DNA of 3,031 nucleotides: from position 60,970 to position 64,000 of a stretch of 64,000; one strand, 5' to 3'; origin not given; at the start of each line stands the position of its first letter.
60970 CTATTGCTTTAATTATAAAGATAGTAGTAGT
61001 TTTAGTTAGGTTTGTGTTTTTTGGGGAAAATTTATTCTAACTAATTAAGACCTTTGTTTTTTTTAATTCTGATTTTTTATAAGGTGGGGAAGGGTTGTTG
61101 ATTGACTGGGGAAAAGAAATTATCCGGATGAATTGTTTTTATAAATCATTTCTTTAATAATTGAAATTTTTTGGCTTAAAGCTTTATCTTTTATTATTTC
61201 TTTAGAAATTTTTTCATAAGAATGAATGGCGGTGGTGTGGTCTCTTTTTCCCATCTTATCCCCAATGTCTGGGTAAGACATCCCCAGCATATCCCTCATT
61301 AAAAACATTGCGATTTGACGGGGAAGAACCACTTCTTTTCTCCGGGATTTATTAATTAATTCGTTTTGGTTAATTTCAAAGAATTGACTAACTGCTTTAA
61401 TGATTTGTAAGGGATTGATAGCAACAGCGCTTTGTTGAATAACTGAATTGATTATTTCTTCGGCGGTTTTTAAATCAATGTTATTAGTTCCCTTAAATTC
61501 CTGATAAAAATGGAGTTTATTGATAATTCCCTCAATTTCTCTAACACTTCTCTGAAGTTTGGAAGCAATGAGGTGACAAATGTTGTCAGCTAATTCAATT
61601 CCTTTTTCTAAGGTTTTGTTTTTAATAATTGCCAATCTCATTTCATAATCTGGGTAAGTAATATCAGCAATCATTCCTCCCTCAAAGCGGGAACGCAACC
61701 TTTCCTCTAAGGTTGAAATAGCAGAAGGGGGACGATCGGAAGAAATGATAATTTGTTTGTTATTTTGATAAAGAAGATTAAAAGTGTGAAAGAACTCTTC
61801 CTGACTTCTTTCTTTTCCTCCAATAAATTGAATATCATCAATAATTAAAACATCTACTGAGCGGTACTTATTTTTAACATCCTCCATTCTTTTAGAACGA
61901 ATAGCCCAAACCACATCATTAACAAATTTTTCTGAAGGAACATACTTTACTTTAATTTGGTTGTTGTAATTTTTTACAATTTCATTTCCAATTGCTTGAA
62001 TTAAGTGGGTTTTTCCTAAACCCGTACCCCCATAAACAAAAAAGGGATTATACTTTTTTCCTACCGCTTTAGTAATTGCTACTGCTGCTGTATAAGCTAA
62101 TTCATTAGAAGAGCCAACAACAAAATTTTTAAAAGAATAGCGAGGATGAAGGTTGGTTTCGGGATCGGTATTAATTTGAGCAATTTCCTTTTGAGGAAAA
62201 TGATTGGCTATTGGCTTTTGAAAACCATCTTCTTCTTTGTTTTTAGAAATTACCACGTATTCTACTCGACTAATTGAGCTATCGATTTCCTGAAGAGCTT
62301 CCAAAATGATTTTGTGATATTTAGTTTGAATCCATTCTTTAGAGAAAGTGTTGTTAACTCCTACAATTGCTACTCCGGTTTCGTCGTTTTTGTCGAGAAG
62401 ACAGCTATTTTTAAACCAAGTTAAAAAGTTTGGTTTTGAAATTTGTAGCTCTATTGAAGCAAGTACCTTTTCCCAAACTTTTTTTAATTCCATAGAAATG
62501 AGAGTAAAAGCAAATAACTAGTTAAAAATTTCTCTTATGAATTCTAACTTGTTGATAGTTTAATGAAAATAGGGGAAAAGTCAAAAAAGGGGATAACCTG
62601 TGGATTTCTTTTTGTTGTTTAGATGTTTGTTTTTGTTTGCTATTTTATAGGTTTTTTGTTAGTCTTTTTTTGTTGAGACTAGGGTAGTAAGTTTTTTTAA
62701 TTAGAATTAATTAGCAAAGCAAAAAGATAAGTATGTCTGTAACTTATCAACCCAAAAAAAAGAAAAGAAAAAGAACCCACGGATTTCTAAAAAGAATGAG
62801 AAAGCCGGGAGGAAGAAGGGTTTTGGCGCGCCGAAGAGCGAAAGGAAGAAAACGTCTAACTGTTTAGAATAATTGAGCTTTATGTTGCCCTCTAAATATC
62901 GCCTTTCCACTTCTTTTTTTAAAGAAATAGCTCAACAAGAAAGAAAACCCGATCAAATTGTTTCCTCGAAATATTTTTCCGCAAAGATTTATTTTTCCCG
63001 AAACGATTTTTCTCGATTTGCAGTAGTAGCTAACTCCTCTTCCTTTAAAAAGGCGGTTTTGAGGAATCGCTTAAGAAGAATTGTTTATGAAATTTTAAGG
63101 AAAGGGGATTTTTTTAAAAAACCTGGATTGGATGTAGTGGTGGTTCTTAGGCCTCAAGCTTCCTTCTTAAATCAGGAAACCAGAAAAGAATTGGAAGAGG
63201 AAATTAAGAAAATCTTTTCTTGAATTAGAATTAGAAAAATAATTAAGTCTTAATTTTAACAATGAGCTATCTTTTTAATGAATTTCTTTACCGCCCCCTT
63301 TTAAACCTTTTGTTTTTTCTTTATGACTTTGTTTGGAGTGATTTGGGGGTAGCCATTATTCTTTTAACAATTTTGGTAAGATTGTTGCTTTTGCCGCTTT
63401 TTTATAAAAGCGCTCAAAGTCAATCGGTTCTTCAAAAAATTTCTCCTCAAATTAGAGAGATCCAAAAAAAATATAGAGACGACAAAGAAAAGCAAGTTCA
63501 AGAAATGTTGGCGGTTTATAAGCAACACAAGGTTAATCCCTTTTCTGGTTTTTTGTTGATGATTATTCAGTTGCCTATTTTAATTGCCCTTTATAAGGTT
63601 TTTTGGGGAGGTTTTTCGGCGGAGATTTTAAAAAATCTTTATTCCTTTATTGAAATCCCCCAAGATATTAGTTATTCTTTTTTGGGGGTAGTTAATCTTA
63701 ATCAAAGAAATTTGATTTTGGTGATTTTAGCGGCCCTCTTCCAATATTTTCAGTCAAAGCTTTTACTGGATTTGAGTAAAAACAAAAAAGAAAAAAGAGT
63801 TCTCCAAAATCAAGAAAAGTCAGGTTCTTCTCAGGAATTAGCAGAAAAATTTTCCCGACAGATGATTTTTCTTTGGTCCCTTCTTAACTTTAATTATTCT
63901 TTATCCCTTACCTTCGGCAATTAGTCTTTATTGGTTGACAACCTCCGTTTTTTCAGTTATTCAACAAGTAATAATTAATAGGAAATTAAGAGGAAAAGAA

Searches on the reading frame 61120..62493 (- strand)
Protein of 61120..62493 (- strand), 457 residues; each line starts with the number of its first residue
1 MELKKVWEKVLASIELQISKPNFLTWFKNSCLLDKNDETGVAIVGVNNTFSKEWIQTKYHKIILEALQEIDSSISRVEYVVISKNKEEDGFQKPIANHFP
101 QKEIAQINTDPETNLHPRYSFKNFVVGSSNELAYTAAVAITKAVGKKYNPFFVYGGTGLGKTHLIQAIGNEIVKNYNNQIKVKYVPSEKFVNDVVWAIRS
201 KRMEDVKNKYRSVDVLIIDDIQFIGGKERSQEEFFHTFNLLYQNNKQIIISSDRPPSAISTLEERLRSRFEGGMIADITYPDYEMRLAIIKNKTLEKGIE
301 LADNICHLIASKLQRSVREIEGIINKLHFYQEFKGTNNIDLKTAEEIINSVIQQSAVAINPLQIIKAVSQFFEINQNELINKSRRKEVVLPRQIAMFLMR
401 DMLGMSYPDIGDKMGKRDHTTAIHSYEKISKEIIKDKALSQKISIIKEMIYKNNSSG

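Call 11: search_protein_families(library=pfam, proteins=[window:61120-62493:-])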
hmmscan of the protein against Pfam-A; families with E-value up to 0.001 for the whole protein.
window:61120-62493:- (457 aa): 8 families
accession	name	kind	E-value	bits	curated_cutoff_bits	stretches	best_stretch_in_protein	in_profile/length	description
PF00308.24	Bac_DnaA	-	1.1e-67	227.6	23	1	115-276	1-161/162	Bacterial DnaA ATPAse domain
PF08299.17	Bac_DnaA_C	-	1.9e-26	92.3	31.5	1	363-429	3-69/69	Bacterial dnaA protein helix-turn-helix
PF11638.13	DnaA_N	-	4.3e-13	49.2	24.6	1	5-69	2-65/65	DnaA N-terminal domain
PF01695.23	IstB_IS21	-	1.2e-09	38.5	24.1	1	152-254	96-194/238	IstB-like ATP binding protein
PF00004.35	AAA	-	4.8e-07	30.7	21.2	1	153-270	3-123/131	ATPase family associated with various cellular activities (AAA)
PF13401.12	AAA_22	-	0.00018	22.3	27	0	152-243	9-109/130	AAA domain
PF12686.12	DUF3800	-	0.00046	21.3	21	1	146-310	13-147/149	Protein of unknown function (DUF3800)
PF08281.18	Sigma70_r4_2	-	0.00067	19.7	25.7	0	391-416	13-38/54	Sigma-70, region 4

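Call 51: find_encoding_contigs(protein=window:61120-62493:-, flank=10000, max_places=3)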
Protein window:61120-62493:- (457 aa): 2 contigs read that carry it; 2 places shown.
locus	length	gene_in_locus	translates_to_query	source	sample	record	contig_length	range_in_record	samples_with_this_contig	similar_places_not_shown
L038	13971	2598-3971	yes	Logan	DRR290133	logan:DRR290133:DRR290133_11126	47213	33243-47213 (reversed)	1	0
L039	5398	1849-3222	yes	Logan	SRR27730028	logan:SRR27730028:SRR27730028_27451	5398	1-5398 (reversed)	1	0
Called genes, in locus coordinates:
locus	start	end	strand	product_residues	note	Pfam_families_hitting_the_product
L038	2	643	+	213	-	?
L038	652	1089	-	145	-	PF01424:R3H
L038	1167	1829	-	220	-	PF02096:60KD_IMP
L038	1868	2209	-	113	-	PF00825:Ribonuclease_P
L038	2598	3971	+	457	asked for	PF11638:DnaA_N, PF00308:Bac_DnaA, PF01695:IstB_IS21, PF00004:AAA (weak), PF08299:Bac_DnaA_C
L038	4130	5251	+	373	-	PF00712:DNA_pol3_beta, PF02767:DNA_pol3_beta_2, PF02768:DNA_pol3_beta_3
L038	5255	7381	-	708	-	PF00912:Transgly, PF00905:Transpeptidase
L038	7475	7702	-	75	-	-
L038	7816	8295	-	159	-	PF02075:RuvC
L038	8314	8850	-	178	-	PF20772:TACO1_YebC_N, PF01709:Transcrip_reg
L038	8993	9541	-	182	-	PF08378:NERD (weak), PF02021:UPF0102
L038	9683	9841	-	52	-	-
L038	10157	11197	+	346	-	-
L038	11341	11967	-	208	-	PF09335:VTT_dom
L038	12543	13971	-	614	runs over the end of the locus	PF06068:TIP49 (faint), PF07728:AAA_5 (faint), PF00004:AAA, PF17862:AAA_lid_3, PF01434:Peptidase_M41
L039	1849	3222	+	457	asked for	PF11638:DnaA_N, PF00308:Bac_DnaA, PF01695:IstB_IS21, PF00004:AAA (weak), PF08299:Bac_DnaA_C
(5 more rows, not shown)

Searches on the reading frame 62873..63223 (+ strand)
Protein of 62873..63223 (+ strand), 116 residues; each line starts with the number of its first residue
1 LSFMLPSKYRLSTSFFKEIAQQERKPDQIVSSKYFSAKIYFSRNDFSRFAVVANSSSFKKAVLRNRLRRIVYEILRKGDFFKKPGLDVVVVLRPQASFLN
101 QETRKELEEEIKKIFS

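Call 17: search_protein_families(library=pfam, proteins=[window:62873-63223:+])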
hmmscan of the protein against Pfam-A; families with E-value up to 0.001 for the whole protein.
window:62873-63223:+ (116 aa): 1 family
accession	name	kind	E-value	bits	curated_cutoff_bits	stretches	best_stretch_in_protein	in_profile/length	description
PF00825.24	Ribonuclease_P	-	3.6e-11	43.5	22.3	1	6-114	2-104/109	Ribonuclease P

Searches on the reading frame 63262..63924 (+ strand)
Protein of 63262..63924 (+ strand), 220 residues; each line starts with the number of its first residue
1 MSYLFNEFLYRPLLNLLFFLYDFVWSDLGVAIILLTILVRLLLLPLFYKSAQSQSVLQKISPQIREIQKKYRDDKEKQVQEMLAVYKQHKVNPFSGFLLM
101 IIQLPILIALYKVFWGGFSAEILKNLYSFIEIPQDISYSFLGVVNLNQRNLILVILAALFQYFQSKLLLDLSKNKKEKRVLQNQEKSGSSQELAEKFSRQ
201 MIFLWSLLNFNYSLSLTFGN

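Call 17: search_protein_families(library=pfam, proteins=[window:63262-63924:+])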
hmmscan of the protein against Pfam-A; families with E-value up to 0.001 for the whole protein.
window:63262-63924:+ (220 aa): 1 family
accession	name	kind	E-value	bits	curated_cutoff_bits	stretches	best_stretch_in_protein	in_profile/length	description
PF02096.25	60KD_IMP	-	1e-36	126.8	35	1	29-216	2-145/163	60Kd inner membrane protein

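Call 29: find_encoding_contigs(protein=window:63262-63924:+, flank=10000, max_places=3)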
Protein window:63262-63924:+ (220 aa): 1 contig read that carries it; 1 place shown.
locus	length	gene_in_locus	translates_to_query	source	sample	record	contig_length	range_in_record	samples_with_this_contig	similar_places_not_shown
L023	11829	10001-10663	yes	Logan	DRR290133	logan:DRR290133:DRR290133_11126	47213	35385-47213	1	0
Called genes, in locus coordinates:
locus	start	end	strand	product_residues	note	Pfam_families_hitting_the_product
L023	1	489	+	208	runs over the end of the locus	PF09335:VTT_dom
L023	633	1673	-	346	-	-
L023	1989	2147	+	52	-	-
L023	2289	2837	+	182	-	PF08378:NERD (weak), PF02021:UPF0102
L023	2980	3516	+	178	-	PF20772:TACO1_YebC_N, PF01709:Transcrip_reg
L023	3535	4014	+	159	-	PF02075:RuvC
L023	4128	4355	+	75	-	-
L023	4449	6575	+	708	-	PF00912:Transgly, PF00905:Transpeptidase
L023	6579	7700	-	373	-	PF00712:DNA_pol3_beta, PF02767:DNA_pol3_beta_2, PF02768:DNA_pol3_beta_3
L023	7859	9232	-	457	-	PF11638:DnaA_N, PF00308:Bac_DnaA, PF01695:IstB_IS21, PF00004:AAA (weak), PF08299:Bac_DnaA_C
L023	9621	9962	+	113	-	PF00825:Ribonuclease_P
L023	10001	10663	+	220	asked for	PF02096:60KD_IMP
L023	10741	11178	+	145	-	PF01424:R3H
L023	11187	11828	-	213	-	?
